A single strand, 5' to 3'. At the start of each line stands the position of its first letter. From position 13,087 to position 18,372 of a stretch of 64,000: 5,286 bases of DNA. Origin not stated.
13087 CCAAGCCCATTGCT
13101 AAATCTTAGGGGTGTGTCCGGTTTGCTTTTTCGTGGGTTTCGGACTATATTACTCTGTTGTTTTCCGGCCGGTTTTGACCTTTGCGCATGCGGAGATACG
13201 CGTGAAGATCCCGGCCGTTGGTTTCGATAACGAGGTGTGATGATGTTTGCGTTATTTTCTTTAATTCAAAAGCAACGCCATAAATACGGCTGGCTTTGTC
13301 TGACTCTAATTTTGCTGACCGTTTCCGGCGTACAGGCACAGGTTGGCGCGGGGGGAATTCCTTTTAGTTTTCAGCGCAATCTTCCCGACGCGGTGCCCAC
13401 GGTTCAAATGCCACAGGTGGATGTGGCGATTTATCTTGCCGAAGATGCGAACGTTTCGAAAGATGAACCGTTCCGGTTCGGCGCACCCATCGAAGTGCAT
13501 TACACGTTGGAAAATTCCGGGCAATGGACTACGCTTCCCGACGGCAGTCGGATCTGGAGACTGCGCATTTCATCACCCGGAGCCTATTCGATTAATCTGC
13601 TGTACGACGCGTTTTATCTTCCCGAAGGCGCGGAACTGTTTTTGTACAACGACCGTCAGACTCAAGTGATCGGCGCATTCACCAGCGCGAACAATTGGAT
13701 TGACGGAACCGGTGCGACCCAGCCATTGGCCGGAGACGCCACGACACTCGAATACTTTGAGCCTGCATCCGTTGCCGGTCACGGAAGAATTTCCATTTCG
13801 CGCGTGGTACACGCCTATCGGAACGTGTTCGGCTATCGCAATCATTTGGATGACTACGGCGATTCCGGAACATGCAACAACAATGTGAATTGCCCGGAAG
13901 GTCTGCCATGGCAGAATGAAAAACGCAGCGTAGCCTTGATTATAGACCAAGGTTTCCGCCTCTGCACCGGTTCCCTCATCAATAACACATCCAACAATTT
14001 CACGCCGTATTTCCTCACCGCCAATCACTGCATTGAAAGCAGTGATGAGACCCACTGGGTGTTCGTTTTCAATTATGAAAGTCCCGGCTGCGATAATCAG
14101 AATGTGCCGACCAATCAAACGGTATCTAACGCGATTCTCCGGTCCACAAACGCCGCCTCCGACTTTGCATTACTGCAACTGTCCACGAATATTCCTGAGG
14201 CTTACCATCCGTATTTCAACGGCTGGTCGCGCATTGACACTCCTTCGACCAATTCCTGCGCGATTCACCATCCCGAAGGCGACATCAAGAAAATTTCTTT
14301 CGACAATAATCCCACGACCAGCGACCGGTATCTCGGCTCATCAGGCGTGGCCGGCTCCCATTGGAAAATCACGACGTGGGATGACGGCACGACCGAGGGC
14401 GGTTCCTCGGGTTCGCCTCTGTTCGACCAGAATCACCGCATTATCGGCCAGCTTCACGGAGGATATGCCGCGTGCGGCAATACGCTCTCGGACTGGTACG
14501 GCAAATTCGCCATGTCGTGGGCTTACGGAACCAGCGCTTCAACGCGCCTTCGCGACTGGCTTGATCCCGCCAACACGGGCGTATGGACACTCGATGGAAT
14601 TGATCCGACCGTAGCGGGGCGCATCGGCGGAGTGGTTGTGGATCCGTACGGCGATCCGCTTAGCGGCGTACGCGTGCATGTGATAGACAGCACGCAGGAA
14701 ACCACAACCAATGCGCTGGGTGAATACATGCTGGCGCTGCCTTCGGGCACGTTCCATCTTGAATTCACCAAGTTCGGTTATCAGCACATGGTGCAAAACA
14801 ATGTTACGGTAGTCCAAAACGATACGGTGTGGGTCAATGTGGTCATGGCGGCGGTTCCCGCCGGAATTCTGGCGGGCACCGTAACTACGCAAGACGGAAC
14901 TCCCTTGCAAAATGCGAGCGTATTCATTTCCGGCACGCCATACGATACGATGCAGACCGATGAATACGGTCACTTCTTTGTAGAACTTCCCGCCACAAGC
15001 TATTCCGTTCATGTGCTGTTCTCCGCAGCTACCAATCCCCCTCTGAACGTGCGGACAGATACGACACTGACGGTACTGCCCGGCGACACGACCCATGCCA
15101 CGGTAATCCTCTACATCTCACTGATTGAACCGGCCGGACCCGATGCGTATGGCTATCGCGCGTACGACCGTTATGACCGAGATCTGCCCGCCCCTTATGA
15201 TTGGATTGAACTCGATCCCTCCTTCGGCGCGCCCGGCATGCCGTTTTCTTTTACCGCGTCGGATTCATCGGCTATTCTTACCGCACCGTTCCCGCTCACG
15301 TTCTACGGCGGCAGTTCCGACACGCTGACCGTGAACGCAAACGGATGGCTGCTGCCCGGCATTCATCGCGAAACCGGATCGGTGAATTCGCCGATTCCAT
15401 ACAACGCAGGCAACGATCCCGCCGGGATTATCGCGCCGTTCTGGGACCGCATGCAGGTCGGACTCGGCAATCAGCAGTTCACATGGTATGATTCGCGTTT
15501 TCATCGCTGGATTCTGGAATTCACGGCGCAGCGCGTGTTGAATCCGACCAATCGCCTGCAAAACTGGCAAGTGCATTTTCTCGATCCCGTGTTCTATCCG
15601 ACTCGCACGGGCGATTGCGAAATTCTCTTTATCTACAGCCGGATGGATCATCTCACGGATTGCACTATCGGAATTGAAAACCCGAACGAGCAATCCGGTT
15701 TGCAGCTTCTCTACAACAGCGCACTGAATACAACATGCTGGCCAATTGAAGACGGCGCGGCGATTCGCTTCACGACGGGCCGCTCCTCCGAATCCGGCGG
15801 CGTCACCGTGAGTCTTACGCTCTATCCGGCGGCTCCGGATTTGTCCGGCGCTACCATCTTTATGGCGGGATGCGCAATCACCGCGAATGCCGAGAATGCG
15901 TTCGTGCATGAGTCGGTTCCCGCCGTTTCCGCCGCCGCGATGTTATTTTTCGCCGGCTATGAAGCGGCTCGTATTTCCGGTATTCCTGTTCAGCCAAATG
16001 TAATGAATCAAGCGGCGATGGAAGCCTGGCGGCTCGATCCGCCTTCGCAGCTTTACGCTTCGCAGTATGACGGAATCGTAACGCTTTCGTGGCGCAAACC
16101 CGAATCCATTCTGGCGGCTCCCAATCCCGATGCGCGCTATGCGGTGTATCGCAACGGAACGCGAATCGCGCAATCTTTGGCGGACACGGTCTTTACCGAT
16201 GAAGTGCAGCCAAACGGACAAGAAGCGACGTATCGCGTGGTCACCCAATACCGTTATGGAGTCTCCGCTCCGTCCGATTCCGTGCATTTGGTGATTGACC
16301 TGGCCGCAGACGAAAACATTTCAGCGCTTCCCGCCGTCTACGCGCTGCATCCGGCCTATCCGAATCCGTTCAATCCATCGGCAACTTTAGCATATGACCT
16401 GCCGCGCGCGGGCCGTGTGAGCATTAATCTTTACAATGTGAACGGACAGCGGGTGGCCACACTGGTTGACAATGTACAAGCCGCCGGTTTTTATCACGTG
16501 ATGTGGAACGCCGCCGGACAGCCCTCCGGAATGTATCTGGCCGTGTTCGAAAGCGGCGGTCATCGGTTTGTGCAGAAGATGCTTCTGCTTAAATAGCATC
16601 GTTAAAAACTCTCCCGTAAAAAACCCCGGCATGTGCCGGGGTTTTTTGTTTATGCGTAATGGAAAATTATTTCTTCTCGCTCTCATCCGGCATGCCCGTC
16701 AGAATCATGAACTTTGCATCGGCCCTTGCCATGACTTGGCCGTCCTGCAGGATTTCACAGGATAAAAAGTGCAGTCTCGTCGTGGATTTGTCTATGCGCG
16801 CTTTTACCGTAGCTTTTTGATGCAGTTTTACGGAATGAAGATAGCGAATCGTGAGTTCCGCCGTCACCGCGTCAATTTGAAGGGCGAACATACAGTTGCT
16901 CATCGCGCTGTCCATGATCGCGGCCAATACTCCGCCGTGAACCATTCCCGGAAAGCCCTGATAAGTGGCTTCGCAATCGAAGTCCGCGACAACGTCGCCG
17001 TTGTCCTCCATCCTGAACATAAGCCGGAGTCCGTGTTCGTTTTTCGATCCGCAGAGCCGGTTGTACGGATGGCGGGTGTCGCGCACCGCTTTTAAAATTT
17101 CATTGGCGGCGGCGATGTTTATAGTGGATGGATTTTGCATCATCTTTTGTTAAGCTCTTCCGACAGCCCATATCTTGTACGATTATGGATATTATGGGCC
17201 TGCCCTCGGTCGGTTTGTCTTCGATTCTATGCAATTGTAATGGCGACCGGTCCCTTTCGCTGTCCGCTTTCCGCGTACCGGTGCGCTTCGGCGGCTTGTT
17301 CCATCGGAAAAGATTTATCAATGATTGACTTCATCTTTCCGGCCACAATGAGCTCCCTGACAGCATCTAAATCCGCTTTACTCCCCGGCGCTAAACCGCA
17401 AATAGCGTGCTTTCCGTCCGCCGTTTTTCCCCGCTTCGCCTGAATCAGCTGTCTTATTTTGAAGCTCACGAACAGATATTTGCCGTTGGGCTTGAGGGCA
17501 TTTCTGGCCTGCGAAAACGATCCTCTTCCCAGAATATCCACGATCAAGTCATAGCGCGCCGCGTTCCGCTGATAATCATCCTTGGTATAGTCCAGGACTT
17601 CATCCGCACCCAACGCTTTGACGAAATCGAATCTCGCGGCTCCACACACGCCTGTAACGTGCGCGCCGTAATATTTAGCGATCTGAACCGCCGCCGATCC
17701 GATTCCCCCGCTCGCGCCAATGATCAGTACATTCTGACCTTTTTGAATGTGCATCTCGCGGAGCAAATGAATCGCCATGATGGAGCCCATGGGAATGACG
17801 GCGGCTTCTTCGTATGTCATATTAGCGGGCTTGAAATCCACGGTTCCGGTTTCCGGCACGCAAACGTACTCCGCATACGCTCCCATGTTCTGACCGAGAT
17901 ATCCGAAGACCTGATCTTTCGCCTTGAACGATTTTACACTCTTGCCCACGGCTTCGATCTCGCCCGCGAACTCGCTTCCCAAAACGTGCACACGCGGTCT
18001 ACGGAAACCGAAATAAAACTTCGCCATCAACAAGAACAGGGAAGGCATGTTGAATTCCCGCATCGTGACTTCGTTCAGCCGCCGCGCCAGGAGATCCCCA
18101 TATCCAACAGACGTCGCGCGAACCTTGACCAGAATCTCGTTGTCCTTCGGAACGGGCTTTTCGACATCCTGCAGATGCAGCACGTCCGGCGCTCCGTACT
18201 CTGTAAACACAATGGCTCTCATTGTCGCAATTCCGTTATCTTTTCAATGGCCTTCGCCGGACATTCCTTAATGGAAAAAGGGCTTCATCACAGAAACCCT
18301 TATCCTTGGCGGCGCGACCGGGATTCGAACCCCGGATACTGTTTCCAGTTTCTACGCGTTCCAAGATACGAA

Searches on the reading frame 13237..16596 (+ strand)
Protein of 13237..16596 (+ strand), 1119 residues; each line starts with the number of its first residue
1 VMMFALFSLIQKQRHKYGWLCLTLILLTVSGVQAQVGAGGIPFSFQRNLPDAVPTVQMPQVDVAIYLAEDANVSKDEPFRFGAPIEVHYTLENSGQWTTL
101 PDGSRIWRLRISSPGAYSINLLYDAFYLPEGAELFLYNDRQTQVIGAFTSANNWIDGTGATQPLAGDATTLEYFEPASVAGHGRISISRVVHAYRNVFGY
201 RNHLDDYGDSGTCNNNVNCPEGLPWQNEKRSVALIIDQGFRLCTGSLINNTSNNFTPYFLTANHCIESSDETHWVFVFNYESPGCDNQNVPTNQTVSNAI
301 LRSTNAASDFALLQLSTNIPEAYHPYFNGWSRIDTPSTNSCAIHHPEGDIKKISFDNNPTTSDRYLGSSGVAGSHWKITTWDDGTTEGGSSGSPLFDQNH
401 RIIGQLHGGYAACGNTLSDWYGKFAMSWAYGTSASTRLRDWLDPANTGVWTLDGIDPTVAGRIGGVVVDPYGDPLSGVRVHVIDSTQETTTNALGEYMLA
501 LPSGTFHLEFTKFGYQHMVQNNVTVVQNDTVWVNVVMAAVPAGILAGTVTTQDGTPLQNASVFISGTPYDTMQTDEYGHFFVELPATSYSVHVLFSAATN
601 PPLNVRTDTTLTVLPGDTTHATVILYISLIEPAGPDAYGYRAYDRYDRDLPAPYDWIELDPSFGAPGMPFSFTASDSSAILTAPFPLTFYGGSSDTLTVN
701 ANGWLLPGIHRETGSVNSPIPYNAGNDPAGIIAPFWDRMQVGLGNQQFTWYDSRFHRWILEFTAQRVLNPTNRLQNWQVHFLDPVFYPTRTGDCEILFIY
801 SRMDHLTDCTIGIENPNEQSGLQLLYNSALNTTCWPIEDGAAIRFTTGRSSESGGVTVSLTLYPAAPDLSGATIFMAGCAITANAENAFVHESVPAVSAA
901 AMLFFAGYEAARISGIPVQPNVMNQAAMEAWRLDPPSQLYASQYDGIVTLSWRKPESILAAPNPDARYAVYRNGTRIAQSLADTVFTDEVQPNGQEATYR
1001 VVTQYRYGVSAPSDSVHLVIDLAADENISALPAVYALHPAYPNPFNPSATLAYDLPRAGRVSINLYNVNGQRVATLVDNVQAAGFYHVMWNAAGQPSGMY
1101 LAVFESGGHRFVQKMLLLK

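Call 84: search_protein_families(library=pfam, proteins=[window:13237-16596:+], max_evalue=0.0001)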
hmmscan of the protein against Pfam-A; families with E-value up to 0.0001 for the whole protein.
window:13237-16596:+ (1119 aa): 6 families
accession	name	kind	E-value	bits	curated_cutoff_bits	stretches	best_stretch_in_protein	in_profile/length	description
PF13620.12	CarboxypepD_reg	-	7.4e-24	84.3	32.3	2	463-537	2-81/82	Carboxypeptidase regulatory-like domain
PF13715.12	CarbopepD_reg_2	-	8.9e-17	61.4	32.2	1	464-537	2-76/88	CarboxypepD_reg-like domain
PF13365.12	Trypsin_2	-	1.3e-10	42.6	27.6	1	243-404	1-143/144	Trypsin-like peptidase domain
PF18962.6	Por_Secre_tail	-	3.2e-06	27.8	27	1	1041-1115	2-73/75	Secretion system C-terminal sorting domain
PF00089.32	Trypsin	-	8.3e-06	26.2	20.6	1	231-416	15-204/220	Trypsin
PF25020.1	TTR_TEN1-4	-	6.9e-05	23.1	27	0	462-537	8-86/86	Teneurin TTR-like domain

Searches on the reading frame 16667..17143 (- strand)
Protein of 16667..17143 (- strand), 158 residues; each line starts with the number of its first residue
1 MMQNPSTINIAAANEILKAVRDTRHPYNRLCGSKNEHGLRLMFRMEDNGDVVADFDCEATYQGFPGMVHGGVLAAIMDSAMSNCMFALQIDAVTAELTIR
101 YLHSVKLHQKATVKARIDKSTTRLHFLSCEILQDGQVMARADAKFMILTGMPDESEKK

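Call 84: search_protein_families(library=pfam, proteins=[window:16667-17143:-], max_evalue=0.0001)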
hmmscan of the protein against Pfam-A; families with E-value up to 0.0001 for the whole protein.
window:16667-17143:- (158 aa): 3 families
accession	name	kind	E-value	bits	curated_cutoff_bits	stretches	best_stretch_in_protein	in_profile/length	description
PF03061.28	4HBT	-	1.9e-13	51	20.6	1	66-136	2-75/79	Thioesterase superfamily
PF13622.12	4HBT_3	-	7e-07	29.8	24.3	1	66-145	9-82/83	Acyl-CoA thioesterase N-terminal domain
PF13279.12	4HBT_2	-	6.9e-05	23.7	25.5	0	82-147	36-103/122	Thioesterase-like superfamily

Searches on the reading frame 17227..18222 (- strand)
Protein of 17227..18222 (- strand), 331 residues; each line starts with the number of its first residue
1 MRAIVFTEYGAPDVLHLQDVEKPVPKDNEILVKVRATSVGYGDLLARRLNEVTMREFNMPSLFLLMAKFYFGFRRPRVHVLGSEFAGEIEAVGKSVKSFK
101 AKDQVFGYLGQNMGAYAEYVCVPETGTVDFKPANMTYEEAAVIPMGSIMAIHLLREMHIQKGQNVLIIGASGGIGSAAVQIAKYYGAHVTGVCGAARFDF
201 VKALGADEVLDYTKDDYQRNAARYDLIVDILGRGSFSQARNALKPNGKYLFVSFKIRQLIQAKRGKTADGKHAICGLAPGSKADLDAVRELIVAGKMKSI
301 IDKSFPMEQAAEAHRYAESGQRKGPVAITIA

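Call 84: search_protein_families(library=pfam, proteins=[window:17227-18222:-], max_evalue=0.0001)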
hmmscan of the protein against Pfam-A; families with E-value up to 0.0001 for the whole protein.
window:17227-18222:- (331 aa): 3 families
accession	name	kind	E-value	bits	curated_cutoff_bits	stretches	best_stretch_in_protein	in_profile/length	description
PF13602.12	ADH_zinc_N_2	-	3.7e-23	83.4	27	1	204-325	1-131/134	Zinc-binding dehydrogenase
PF00107.32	ADH_zinc_N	-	1.7e-15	57.6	31.8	1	173-291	1-126/129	Zinc-binding dehydrogenase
PF08240.17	ADH_N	-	4.4e-12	46.6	23.5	1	27-129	2-101/104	Alcohol dehydrogenase GroES-like domain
